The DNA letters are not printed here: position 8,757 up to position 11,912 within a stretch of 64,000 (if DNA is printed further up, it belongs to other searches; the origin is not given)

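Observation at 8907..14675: Compact alginate-like polyuronate module: Alg8-like GT2 synthase fused to LysM and an AlgG-like C5-epimerase, plus secreted epimerase paralog and nucleotide-sugar dehydrogenase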

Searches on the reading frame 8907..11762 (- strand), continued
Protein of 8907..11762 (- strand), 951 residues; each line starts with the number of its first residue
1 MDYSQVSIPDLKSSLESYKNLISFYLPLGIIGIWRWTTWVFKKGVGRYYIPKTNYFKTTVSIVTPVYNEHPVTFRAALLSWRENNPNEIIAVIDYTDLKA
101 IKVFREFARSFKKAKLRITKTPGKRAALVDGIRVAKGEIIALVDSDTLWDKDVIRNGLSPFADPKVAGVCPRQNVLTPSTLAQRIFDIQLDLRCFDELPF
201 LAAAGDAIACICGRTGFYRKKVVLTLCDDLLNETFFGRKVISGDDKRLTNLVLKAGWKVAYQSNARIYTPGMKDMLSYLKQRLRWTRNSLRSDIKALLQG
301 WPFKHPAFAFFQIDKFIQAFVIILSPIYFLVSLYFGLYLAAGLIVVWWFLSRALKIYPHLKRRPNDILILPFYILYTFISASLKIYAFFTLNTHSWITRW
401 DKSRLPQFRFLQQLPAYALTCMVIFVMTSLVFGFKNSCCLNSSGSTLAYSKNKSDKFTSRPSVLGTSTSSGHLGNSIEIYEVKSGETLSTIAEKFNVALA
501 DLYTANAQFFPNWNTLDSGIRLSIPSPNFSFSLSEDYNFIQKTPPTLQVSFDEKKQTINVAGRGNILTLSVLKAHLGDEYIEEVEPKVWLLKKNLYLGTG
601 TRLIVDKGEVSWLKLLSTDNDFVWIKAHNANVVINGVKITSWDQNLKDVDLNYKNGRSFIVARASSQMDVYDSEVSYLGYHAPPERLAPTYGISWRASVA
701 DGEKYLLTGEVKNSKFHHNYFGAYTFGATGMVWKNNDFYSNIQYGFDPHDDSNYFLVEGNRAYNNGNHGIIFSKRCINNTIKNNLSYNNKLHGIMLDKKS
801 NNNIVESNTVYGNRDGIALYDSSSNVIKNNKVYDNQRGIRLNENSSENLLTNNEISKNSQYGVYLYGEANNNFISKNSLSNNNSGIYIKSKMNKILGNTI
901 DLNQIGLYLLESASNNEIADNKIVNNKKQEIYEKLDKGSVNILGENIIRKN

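Call 10: find_encoding_contigs(protein=P0019, flank=8000, max_places=3)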
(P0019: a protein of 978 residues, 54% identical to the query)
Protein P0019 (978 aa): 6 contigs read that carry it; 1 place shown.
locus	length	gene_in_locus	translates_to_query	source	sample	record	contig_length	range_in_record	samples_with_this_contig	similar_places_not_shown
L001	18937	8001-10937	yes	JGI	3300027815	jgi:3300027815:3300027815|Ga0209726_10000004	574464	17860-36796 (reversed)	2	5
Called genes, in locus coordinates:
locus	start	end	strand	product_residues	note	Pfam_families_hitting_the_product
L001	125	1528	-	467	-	-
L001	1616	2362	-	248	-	-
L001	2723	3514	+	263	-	PF00041:fn3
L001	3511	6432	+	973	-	PF13506:Glyco_transf_21, PF00535:Glycos_transf_2, PF13641:Glyco_tranf_2_3, PF13632:Glyco_trans_2_3, PF05048:NosD, PF13229:Beta_helix, PF05048:NosD, PF13229:Beta_helix, +2 more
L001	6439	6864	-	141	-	PF16656:Pur_ac_phosph_N (weak)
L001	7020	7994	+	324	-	PF03721:UDPG_MGDP_dh_N, PF00984:UDPG_MGDP_dh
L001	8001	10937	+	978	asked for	PF00535:Glycos_transf_2, PF13641:Glyco_tranf_2_3, PF13632:Glyco_trans_2_3, PF01476:LysM, PF05048:NosD, PF13229:Beta_helix, PF05048:NosD, PF13229:Beta_helix, +1 more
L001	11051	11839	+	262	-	PF08787:Alginate_lyase2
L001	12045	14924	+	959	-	PF00005:ABC_tran (faint), PF02463:SMC_N (faint), PF03193:RsgA_GTPase (faint), PF13304:AAA_21 (faint), PF13476:AAA_23 (faint), PF13555:AAA_29 (faint), PF17760:UvrA_inter, PF17755:UvrA_DNA-bind, +1 more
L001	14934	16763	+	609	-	PF01841:Transglut_core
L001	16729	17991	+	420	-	PF01541:GIY-YIG, PF27096:UvrC_M (weak), PF08459:UvrC_RNaseH_dom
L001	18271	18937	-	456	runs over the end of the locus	PF00496:SBP_bac_5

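Call 25: search_solved_structures(query=A1, max_evalue=0.001, show_alignments=0)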
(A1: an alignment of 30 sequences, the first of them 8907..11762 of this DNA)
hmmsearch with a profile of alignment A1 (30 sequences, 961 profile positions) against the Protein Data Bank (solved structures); distinct sequences matched with E-value up to 0.001: 30.
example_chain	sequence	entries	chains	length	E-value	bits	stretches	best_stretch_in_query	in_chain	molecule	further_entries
4ozz_A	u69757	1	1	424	1.1e-45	159.1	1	564-863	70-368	Poly(beta-D-mannuronate) C5 epimerase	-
4ozy_A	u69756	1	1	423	1.2e-45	159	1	564-863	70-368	Poly(beta-D-mannuronate) C5 epimerase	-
4nk6_A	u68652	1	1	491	1.8e-45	158.5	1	564-863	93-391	Poly(beta-D-mannuronate) C5 epimerase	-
4nk8_A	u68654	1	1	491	2.6e-44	154.6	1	564-863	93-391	Poly(beta-D-mannuronate) C5 epimerase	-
7sp7_A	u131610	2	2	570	3.4e-22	81.4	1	52-435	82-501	Hyaluronan synthase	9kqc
8snc_A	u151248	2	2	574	4.9e-22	80.9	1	52-435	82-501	Hyaluronan synthase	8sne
7sp6_A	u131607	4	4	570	2.8e-21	78.4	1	52-435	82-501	Hyaluronan synthase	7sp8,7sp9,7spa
8smm_A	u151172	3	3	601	3.4e-21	78.1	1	95-442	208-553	Hyaluronan synthase 1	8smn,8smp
8snd_A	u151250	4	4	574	4.1e-21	77.8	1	52-435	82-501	Hyaluronan synthase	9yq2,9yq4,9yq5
2pyg_A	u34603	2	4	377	3e-12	48.5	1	740-948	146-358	Poly(beta-D-mannuronate) C5 epimerase 4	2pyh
6yv7_B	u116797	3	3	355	1.8e-10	42.6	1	48-167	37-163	Glycosyl transferase, family 2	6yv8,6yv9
6yv7_A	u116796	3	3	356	1.8e-10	42.6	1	48-167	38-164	Glycosyl transferase, family 2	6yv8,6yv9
5lw3_A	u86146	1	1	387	2.8e-09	38.7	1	741-883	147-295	Poly(beta-D-mannuronate) C5 epimerase 6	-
8xfq_A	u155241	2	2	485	3.1e-08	35.2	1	737-861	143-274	mannuronan 5-epimerase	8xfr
8ja4_A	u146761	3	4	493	3.6e-08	35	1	737-862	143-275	mannuronan 5-epimerase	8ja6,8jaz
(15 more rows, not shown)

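Call 34: find_encoding_contigs(protein=P0001, flank=10000, max_places=2)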
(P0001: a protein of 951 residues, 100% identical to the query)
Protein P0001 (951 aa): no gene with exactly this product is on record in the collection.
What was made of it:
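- Tried and rejected: The exact protein is not in the contig index (call 34).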

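Call 35: find_encoding_contigs(protein=P0062, flank=10000, max_places=2)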
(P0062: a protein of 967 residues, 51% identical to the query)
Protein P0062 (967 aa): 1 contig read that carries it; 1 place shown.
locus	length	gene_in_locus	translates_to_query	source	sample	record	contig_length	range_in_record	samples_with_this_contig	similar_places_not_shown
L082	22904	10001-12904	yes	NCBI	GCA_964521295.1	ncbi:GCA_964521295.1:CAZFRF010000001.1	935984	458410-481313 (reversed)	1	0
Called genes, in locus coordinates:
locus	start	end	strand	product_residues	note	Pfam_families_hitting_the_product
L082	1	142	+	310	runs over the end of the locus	PF00768:Peptidase_S11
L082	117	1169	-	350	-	-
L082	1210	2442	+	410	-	PF00749:tRNA-synt_1c, PF19269:Anticodon_2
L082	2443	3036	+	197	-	-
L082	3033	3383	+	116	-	PF01219:DAGK_prokar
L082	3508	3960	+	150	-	-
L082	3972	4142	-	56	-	-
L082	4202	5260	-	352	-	-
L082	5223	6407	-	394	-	PF13185:GAF_2 (weak), PF00512:HisKA, PF02518:HATPase_c, PF14501:HATPase_c_5 (weak)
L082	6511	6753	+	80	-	PF04226:Transgly_assoc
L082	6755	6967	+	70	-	-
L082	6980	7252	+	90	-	-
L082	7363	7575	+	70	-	-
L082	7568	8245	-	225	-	PF00072:Response_reg, PF00486:Trans_reg_C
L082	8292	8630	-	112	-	PF02325:CCB3_YggT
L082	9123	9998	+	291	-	PF00041:fn3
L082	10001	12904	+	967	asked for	PF13506:Glyco_transf_21, PF00535:Glycos_transf_2, PF13641:Glyco_tranf_2_3, PF13632:Glyco_trans_2_3, PF13229:Beta_helix, PF05048:NosD, PF13229:Beta_helix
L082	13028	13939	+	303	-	PF03721:UDPG_MGDP_dh_N, PF00984:UDPG_MGDP_dh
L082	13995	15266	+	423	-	-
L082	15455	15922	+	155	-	-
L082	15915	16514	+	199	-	PF04203:Sortase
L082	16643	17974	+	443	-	-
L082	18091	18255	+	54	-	PF10055:DUF2292 (weak)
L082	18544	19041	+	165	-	-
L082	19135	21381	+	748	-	-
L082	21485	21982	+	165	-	PF00041:fn3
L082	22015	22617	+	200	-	PF08668:HDOD (weak), PF01966:HD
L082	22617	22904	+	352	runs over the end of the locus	PF01757:Acyl_transf_3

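Call 36: find_encoding_contigs(protein=P0119, flank=10000, max_places=2)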
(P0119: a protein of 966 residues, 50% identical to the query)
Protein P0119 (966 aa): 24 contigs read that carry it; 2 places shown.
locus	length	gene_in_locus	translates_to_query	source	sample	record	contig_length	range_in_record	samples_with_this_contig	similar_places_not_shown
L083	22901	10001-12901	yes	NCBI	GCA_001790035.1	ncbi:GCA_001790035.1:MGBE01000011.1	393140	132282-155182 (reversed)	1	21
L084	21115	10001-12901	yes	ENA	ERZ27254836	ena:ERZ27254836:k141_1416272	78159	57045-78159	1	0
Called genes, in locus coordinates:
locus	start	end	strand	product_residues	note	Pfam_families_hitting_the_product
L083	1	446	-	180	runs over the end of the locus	PF09536:DUF2378 (weak)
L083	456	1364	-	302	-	PF00294:PfkB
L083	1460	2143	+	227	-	PF21694:DNA_pol3_delta_C (faint)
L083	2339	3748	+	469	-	PF02878:PGM_PMM_I, PF02879:PGM_PMM_II, PF02880:PGM_PMM_III, PF00408:PGM_PMM_IV (weak)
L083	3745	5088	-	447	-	-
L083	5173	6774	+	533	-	-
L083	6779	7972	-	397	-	PF00162:PGK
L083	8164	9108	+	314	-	PF03721:UDPG_MGDP_dh_N, PF00984:UDPG_MGDP_dh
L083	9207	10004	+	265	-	PF00041:fn3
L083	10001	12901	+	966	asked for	PF13506:Glyco_transf_21, PF13641:Glyco_tranf_2_3, PF00535:Glycos_transf_2, PF13632:Glyco_trans_2_3, PF13229:Beta_helix, PF05048:NosD, PF13229:Beta_helix, PF05048:NosD, +2 more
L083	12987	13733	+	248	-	PF08787:Alginate_lyase2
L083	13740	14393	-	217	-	PF04203:Sortase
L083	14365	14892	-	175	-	-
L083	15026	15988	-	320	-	PF00657:Lipase_GDSL, PF13472:Lipase_GDSL_2 (weak)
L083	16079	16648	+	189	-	PF00717:Peptidase_S24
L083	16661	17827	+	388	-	PF00817:IMS, PF11799:IMS_C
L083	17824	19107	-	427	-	PF22422:MGH1-like_GH, PF03200:Glyco_hydro_63, PF01204:Trehalase (weak)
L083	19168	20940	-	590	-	PF00920:ILVD_EDD_N, PF24877:ILV_EDD_C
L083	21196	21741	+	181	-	PF02353:CMAS (weak), PF13649:Methyltransf_25 (weak)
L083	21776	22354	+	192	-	-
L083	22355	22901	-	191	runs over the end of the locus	PF18904:DUF5660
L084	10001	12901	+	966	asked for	PF13506:Glyco_transf_21, PF13641:Glyco_tranf_2_3, PF00535:Glycos_transf_2, PF13632:Glyco_trans_2_3, PF13229:Beta_helix, PF05048:NosD, PF13229:Beta_helix, PF05048:NosD, +2 more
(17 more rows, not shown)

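Call 38: predict_structure(alignment_id=A1)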
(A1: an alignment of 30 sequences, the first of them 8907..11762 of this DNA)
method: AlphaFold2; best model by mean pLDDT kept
length: 951 residues; sequences in the alignment: 30
mean_pLDDT: 85.1   pTM: 0.53
mean pLDDT of the five models: 85.1, 84.7, 84.2, 84.1, 82.8
residues with pLDDT >= 90: 532; 70-90: 289; 50-70: 67; < 50: 63
segments of 3 or more residues with pLDDT < 50: 1-14, 396-403, 440-474, 685-687
pLDDT, mean of each block of 10 residues (from residue 1): 34 55 81 90 91 91 89 94 96 91 95 93 83 94 93 93 92 91 94 89 75 80 92 80 74 91 92 89 85 87 88 89 91 81 92 92 93 94 88 55 51 69 84 67 33 27 27 59 88 86 81 77 74 59 81 93 89 94 97 93 95 93 92 96 94 90 90 96 57 81 72 96 87 95 93 91 97 92 97 96 96 98 96 98 94 97 94 97 96 96 94 94 91 88 87 66
secondary structure, 60 per line:
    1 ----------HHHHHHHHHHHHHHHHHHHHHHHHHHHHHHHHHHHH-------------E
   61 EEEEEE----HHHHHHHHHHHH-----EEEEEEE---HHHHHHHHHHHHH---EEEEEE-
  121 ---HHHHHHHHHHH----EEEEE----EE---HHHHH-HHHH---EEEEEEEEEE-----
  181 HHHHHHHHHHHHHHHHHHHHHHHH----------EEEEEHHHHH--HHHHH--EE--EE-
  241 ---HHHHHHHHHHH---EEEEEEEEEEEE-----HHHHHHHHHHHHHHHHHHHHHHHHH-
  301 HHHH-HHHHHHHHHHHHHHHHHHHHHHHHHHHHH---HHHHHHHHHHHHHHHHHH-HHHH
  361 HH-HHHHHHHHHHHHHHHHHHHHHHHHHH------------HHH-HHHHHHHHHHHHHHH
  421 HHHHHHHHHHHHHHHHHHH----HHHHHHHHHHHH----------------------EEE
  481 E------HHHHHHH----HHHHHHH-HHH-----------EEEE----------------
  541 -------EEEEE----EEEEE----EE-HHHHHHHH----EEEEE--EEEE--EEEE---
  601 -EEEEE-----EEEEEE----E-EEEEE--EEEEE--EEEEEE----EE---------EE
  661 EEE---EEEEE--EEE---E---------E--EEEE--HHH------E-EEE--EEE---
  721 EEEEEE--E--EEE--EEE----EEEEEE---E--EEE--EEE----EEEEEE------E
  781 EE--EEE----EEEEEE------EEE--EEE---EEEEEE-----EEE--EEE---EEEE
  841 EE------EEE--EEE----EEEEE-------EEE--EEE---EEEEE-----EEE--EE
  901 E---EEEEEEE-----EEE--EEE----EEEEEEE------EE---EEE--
elements in order (helices of 4 or more, strands of 3 or more residues): H11-46 E60-66 H71-82 E88-94 H98-110 E114-119 H124-134 E139-143 H153-157 H159-162 E166-175 H181-204 E215-219 H220-224 H227-231 H244-254 E258-269 H275-299 H301-304 H306-334 H338-355 H357-362 H364-389 H406-439 H444-455 E478-481 H488-494 H499-505 E521-524 E548-552 E557-561 H569-576 E581-585 E588-591 E594-597 E602-606 E612-617 E624-628 E631-635 E638-643 E659-663 E667-671 E674-676 E693-696 E710-712 E715-717 E721-726 E732-734 E737-739 E744-749 E756-758 E761-763 E768-773 E780-782 E785-787 E792-797 E804-806 E809-811 E815-820 E826-828 E831-833 E837-842 E849-851 E854-856 E861-865 E873-875 E878-880 E884-888 E894-896 E899-901 E905-911 E917-919 E922-924 E929-935 E947-949
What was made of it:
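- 10185..10337 (-): LysM domain (aa 476-526), preceded by a disordered Ser/Thr-rich linker (aa 440-474) that follows the last TM helix. It is therefore predicted to be extracytoplasmic. The linker has low pLDDT and the LysM fold is confident (call 38).
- On LysM domain: Confident small fold in the model (call 38).
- Closest known: Class I hyaluronan synthases. Different: It ends with one TM helix fewer than I recall for CvHAS, so its C-terminus is predicted outside the cell and carries LysM and a beta-helix (call 38).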

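Call 41: fold_search(model_id=the predicted structure, library=pdb)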
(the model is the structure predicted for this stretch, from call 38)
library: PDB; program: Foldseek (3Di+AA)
matches with E <= 10: 1542; with E <= 0.001: 285
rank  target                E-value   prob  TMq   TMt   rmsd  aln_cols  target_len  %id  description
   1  4nk6                  6.7e-19  1.00  0.33  0.71   4.7       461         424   21  Crystal Structure of the periplasmic alginate epimerase AlgG (released 2014-01-15)
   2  7sp7_A                3.4e-18  1.00  0.35  0.63   8.4       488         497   20  Chlorella virus hyaluronan synthase inhibited by UDP (released 2022-04-06)
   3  4ozy                  8.1e-18  1.00  0.33  0.70   4.9       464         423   21  Crystal Structure of the periplasmic alginate epimerase AlgG T265N mutant (released 2015-03-04)
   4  4ozz                  1.2e-17  1.00  0.32  0.69   5.1       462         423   20  Crystal Structure of the periplasmic alginate epimerase AlgG T265N T268M double mutant (released 2015-03-04)
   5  7sp8_A                4.7e-17  1.00  0.34  0.62   8.5       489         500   20  Chlorella virus Hyaluronan Synthase bound to UDP-GlcNAc (released 2022-04-06)
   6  4nk8                  8.5e-17  1.00  0.33  0.70   4.8       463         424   21  Crystal Structure of the periplasmic alginate epimerase AlgG D317A mutant (released 2014-01-15)
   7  8smn_A                8.2e-16  1.00  0.34  0.60   8.8       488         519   17  Xenopus laevis hyaluronan synthase 1, nascent HA polymer bound state (released 2024-05-01)
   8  9yq5_A                8.2e-16  1.00  0.33  0.59  13.2       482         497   20  Chlorella virus hyaluronan synthase bound to an inserted UDP-GlcA (released 2025-12-10)
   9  9yq4_A                1.2e-15  1.00  0.33  0.62  18.7       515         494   19  Chlorella virus hyaluronan synthase bound to a proofreading UDP-GlcA (released 2025-12-10)
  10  8smp_A                1.3e-15  1.00  0.36  0.63   6.0       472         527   18  Xenopus laevis hyaluronan synthase 1, UDP-bound, gating loop inserted state (released 2024-05-01)
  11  7sp9_A                1.6e-15  1.00  0.34  0.62   8.7       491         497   20  Chlorella virus Hyaluronan Synthase in the GlcNAc-primed channel-closed state (released 2022-04-06)
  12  9kqc_A                1.9e-15  1.00  0.34  0.60   6.6       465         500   20  Chlorella virus Hyaluronan Synthase bound to VNAR (released 2025-05-14)
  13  8sne_A                4.8e-15  1.00  0.31  0.56   7.5       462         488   19  Chlorella virus Hyaluronan Synthase bound to GlcA extended GlcNAc primer and UDP (released 2024-05-01)
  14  8snc_A                6.9e-15  1.00  0.32  0.59   9.9       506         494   18  Chlorella virus Hyaluronan Synthase bound to GlcA extended GlcNAc primer (released 2024-05-01)
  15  7sp6_A                1.0e-14  1.00  0.33  0.61  15.9       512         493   20  Chlorella virus hyaluronan synthase (released 2022-04-06)
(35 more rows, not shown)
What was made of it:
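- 8910..10121 (-): AlgG-type right-handed beta-helix (aa 548-951) with YGFDPHD (DPHD at 9513-9524), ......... and NNLSYNN (9396-9416). Foldseek top hit is AlgG with TM 0.71 (call 41).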
